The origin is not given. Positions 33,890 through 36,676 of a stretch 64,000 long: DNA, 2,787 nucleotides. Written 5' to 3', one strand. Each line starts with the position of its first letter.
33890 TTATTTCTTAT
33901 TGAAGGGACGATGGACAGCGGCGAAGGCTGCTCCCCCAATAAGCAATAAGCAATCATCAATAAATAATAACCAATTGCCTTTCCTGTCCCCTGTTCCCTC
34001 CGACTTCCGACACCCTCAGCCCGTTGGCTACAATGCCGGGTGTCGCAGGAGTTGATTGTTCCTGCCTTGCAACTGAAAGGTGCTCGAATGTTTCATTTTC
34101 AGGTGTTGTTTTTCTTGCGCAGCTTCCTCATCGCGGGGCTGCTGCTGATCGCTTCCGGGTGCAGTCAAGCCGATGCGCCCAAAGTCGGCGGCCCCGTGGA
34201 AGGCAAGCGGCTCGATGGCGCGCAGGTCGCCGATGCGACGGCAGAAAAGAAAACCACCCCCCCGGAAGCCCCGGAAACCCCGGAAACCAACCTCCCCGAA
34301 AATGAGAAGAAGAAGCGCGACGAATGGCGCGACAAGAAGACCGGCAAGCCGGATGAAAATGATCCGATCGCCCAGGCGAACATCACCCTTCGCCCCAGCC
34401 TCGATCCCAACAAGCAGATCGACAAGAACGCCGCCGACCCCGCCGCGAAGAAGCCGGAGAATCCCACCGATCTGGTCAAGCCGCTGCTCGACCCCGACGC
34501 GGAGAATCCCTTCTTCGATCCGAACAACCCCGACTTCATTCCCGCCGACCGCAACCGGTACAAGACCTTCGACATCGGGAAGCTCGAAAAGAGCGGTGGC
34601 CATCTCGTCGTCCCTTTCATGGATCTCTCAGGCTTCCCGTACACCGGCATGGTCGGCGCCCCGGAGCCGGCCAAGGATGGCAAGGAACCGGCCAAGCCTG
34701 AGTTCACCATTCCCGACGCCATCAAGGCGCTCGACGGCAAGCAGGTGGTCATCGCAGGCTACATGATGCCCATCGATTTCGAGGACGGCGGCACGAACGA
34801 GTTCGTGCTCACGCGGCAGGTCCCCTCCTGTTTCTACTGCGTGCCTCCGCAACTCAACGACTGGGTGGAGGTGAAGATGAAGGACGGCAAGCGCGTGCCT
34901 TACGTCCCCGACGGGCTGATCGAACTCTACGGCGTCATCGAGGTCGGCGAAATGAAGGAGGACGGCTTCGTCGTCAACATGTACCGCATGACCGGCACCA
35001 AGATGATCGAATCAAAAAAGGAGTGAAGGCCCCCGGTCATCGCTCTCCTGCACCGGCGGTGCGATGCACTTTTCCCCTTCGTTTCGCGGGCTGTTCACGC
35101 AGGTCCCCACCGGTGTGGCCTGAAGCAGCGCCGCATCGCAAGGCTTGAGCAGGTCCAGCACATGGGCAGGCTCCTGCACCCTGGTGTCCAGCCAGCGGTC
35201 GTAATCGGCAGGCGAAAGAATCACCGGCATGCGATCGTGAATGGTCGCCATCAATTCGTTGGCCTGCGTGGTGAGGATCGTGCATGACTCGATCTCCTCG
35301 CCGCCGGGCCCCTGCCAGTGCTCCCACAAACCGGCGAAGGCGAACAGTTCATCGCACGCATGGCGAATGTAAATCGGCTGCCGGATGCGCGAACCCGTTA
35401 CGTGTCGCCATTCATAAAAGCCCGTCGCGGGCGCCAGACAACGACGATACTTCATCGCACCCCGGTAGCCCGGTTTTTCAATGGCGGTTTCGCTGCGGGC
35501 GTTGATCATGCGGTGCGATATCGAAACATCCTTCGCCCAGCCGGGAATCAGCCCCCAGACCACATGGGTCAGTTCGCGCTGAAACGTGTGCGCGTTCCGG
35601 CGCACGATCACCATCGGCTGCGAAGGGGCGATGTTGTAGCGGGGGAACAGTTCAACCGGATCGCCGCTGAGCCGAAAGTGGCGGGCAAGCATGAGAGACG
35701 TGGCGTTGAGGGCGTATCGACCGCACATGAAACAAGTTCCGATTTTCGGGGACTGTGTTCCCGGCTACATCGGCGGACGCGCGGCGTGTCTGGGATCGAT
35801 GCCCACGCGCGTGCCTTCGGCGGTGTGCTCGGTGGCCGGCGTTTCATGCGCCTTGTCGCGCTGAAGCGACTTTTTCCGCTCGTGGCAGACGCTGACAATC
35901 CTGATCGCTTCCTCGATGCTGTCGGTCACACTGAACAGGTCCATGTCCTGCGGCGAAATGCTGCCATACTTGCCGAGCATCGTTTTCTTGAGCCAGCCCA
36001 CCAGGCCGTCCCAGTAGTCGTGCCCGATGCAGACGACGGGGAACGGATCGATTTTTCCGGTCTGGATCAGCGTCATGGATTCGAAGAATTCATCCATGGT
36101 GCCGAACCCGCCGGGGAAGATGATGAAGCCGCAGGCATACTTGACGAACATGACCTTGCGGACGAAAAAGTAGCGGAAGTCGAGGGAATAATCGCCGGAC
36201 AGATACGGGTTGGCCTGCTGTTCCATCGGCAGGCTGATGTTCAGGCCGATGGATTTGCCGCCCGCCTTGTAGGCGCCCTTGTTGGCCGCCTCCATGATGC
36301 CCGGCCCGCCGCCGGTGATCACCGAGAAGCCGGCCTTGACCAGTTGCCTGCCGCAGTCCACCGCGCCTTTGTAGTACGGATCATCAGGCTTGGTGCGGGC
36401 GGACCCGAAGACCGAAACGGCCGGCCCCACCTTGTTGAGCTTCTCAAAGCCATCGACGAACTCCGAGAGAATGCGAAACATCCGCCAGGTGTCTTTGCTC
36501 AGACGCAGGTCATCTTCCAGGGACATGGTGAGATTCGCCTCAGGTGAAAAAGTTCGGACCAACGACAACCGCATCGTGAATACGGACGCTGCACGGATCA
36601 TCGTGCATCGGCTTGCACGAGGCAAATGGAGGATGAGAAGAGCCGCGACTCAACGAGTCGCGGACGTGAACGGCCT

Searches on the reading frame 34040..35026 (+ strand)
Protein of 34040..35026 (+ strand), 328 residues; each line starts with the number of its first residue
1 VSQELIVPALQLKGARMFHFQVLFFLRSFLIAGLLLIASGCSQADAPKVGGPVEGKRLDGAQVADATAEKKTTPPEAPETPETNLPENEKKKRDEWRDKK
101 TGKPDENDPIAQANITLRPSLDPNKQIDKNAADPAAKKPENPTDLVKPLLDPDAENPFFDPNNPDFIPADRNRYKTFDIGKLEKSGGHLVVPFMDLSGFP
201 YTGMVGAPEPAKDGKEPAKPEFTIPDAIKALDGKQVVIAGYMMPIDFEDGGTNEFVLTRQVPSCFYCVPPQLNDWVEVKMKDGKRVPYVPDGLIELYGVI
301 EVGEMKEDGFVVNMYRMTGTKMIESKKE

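Call 71: search_protein_families(library=pfam, proteins=[window:34040-35026:+], max_evalue=0.00001)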
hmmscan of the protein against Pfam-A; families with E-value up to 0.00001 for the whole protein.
window:34040-35026:+ (328 aa): 1 family
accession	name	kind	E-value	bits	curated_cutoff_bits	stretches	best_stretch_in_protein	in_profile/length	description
PF11736.14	DUF3299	-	3e-08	34.3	22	1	220-321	36-136/139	Protein of unknown function (DUF3299)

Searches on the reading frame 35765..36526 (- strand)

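Call 71: search_protein_families(library=pfam, proteins=[window:35765-36526:-], max_evalue=0.00001)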
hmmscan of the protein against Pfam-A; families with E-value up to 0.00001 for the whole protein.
window:35765-36526:- (253 aa): 2 families
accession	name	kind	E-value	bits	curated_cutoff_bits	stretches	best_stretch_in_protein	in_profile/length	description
PF03641.19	Lysine_decarbox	-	9.4e-31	107.2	27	1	78-209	1-129/131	Possible lysine decarboxylase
PF18306.6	LDcluster4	-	5.8e-15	55.7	26.3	1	36-151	3-114/151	SLOG cluster4 family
